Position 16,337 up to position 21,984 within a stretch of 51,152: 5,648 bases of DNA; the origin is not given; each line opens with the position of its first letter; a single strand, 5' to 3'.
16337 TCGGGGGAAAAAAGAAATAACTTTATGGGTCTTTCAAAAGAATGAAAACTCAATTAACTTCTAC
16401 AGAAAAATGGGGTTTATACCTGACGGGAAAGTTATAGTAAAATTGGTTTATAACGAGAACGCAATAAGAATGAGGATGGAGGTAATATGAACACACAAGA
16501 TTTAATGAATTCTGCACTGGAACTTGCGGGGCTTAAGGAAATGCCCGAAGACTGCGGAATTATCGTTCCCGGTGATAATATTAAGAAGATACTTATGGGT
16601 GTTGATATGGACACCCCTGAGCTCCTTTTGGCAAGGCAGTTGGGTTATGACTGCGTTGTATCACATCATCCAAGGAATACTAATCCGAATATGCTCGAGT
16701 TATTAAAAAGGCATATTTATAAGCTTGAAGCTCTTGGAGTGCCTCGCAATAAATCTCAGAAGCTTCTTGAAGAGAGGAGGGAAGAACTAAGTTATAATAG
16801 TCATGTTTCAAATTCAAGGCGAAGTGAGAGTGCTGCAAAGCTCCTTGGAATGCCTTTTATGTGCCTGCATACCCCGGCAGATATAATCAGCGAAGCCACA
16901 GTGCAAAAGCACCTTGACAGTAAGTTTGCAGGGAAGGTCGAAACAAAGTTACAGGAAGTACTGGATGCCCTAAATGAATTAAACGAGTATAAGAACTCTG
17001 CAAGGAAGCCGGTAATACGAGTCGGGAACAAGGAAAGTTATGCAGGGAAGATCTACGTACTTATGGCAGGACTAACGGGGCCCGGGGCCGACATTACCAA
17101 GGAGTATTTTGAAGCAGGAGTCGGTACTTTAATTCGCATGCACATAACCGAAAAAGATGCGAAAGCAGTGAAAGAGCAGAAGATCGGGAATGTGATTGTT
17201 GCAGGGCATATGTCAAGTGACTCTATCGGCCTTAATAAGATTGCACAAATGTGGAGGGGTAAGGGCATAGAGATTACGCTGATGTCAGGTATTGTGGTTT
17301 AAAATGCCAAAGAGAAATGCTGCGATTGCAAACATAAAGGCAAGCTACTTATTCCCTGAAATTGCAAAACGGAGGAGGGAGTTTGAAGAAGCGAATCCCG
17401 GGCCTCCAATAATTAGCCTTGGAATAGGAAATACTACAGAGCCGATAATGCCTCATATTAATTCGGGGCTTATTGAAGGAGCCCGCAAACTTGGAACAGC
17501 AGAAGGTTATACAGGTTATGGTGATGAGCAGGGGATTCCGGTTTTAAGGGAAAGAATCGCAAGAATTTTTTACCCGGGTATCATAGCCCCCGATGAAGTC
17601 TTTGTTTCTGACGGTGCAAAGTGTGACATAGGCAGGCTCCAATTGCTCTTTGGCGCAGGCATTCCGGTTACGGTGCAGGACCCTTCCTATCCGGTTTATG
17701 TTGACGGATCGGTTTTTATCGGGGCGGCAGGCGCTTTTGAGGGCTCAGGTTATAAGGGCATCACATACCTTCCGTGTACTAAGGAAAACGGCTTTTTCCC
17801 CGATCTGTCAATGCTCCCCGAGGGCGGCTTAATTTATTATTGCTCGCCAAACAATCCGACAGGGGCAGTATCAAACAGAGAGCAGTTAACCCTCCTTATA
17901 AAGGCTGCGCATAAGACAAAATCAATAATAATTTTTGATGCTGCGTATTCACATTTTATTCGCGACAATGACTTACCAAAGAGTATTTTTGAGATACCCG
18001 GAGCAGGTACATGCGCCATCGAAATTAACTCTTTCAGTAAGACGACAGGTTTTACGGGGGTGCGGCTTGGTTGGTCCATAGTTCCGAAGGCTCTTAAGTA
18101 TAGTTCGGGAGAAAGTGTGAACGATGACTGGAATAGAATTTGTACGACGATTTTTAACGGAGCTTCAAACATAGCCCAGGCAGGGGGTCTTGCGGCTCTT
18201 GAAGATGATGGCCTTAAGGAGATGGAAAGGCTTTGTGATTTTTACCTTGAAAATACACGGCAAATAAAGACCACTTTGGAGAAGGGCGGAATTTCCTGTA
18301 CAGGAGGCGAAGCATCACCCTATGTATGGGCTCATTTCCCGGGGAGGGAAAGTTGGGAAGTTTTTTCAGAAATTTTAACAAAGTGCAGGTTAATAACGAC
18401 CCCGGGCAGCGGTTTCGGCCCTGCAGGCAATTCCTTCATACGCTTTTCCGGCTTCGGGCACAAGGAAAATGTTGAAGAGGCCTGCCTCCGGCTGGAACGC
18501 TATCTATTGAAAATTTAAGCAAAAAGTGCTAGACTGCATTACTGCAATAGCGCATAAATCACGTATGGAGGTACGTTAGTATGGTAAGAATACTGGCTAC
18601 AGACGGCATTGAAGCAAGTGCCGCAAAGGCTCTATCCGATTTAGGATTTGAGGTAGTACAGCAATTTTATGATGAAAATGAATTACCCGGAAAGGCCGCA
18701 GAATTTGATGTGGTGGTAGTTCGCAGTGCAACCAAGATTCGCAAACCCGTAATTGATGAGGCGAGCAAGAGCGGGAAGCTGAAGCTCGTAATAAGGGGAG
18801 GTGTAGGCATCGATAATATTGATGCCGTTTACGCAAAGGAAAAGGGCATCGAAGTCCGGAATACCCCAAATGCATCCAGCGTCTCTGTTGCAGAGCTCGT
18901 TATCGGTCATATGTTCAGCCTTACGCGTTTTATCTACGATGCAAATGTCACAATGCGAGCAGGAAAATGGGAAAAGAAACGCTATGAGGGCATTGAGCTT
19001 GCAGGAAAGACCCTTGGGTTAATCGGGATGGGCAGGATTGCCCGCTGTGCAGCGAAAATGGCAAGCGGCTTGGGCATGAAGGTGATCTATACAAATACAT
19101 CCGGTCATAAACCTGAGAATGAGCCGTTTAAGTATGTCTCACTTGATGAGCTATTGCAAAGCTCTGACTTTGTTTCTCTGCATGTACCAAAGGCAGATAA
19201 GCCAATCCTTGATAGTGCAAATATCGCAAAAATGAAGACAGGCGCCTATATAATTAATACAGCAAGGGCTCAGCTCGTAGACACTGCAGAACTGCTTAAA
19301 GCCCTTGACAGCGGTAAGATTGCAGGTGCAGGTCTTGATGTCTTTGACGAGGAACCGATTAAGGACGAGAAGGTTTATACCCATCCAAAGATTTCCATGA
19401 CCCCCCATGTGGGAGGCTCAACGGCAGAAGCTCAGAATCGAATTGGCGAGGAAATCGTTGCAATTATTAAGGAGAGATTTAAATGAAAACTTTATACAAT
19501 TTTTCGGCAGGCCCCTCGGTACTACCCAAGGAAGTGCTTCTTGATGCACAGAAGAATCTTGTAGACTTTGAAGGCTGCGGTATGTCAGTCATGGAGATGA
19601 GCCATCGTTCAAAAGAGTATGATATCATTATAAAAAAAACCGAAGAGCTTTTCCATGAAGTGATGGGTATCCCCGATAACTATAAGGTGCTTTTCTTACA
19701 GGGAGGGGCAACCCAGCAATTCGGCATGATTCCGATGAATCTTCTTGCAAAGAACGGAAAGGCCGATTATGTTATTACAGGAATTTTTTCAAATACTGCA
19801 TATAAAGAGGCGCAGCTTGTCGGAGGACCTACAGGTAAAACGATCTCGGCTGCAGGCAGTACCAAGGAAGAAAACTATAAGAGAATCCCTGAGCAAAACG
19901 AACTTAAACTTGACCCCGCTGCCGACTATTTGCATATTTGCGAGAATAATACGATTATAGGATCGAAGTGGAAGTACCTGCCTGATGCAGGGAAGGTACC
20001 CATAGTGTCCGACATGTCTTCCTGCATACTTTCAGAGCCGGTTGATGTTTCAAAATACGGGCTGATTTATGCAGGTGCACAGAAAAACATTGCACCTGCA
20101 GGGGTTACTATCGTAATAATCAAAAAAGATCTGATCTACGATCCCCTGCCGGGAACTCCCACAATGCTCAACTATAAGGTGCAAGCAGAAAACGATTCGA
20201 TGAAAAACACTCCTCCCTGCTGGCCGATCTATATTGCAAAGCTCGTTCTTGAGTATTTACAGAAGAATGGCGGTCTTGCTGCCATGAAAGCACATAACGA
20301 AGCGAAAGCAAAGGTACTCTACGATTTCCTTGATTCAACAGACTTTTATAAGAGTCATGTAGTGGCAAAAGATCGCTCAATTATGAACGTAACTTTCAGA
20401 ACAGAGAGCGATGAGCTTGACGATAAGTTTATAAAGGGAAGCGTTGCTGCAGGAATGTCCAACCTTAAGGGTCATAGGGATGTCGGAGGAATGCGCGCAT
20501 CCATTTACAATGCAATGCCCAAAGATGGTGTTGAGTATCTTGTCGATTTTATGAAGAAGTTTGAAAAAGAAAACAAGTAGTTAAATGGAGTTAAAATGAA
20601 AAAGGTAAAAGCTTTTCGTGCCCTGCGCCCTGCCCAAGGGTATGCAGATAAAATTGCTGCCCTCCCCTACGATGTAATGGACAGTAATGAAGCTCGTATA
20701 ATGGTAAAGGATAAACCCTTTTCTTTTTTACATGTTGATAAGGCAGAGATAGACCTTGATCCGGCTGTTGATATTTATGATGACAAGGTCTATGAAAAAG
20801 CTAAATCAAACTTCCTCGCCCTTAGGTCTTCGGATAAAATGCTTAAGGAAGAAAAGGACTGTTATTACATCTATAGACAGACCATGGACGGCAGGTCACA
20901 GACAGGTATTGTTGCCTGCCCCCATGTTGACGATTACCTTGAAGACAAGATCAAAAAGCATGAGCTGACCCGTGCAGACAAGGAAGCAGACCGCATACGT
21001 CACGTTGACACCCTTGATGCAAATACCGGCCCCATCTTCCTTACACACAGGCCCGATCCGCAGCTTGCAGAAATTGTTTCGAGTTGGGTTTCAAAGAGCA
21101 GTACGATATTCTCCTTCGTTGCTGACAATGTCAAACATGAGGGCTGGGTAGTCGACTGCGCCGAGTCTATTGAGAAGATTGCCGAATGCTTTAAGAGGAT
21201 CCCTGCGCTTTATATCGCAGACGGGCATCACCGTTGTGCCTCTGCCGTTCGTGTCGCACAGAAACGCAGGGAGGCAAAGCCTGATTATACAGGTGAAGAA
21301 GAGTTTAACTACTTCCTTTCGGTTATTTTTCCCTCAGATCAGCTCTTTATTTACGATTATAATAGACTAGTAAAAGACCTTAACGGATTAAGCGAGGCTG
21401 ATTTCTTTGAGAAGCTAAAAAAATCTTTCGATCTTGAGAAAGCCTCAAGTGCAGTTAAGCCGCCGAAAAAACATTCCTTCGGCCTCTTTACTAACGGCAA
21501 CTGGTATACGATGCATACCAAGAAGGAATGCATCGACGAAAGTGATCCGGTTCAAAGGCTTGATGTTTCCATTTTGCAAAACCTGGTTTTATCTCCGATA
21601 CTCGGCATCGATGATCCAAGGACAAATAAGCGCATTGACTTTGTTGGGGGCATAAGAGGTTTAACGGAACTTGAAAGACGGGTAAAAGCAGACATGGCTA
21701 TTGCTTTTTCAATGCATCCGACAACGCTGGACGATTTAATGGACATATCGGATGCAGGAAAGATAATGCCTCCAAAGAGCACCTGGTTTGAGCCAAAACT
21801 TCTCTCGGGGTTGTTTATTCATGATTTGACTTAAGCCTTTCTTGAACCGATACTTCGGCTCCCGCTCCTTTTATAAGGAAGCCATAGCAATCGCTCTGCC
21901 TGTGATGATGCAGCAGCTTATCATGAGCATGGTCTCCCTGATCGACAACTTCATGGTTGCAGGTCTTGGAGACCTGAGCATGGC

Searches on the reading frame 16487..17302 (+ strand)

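Call 54: search_protein_families(library=pfam, proteins=[window:16487-17302:+], max_evalue=0.00001)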
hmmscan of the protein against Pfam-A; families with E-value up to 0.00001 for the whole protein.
window:16487-17302:+ (271 aa): 1 family
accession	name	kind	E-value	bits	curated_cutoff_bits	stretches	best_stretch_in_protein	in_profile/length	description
PF01784.24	DUF34_NIF3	-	2.7e-11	44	23.4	0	174-257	158-236/256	Duf34/NIF3 (NGG1p interacting factor 3)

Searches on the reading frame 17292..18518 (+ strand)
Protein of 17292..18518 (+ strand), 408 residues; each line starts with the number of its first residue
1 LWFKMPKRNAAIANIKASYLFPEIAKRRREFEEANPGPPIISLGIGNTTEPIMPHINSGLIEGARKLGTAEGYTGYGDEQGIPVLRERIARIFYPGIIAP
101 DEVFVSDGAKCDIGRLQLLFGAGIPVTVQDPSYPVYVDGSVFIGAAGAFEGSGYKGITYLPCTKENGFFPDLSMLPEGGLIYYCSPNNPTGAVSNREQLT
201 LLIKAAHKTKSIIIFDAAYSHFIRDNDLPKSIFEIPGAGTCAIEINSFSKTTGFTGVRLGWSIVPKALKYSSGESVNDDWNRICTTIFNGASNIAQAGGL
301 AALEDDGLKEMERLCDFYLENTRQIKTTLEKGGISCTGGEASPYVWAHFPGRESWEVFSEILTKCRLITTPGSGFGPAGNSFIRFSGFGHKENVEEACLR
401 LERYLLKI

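Call 55: search_protein_families(library=pfam, proteins=[window:17292-18518:+], max_evalue=0.00001)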
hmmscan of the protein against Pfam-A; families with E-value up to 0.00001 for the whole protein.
window:17292-18518:+ (408 aa): 1 family
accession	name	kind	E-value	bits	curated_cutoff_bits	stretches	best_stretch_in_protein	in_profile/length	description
PF00155.27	Aminotran_1_2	-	2.2e-35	122.9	19.7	1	40-401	3-361/361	Aminotransferase class I and II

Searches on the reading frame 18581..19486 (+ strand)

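Call 55: search_protein_families(library=pfam, proteins=[window:18581-19486:+], max_evalue=0.00001)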
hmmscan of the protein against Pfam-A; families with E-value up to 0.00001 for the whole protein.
window:18581-19486:+ (301 aa): 2 families
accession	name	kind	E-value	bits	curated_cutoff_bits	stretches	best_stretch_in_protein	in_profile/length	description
PF02826.25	2-Hacid_dh_C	-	1.2e-56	191.4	25.1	1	108-278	1-178/178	D-isomer specific 2-hydroxyacid dehydrogenase, NAD binding domain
PF00389.36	2-Hacid_dh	-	1.5e-25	89.8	24.6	1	4-297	1-121/134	D-isomer specific 2-hydroxyacid dehydrogenase, catalytic domain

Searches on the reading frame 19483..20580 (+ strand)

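Call 55: search_protein_families(library=pfam, proteins=[window:19483-20580:+], max_evalue=0.00001)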
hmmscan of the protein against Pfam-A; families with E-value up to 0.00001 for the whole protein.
window:19483-20580:+ (365 aa): 1 family
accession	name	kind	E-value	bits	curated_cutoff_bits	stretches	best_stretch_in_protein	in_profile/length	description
PF00266.25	Aminotran_5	-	3.7e-45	155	21.5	1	5-353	2-371/371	Aminotransferase class-V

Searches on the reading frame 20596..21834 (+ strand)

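Call 55: search_protein_families(library=pfam, proteins=[window:20596-21834:+], max_evalue=0.00001)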
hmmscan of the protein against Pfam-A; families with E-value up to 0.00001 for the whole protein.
window:20596-21834:+ (412 aa): 1 family
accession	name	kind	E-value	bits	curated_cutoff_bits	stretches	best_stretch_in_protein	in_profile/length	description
PF06245.16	DUF1015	-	8.1e-109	363.9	25.8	1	4-325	1-325/325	Protein of unknown function (DUF1015)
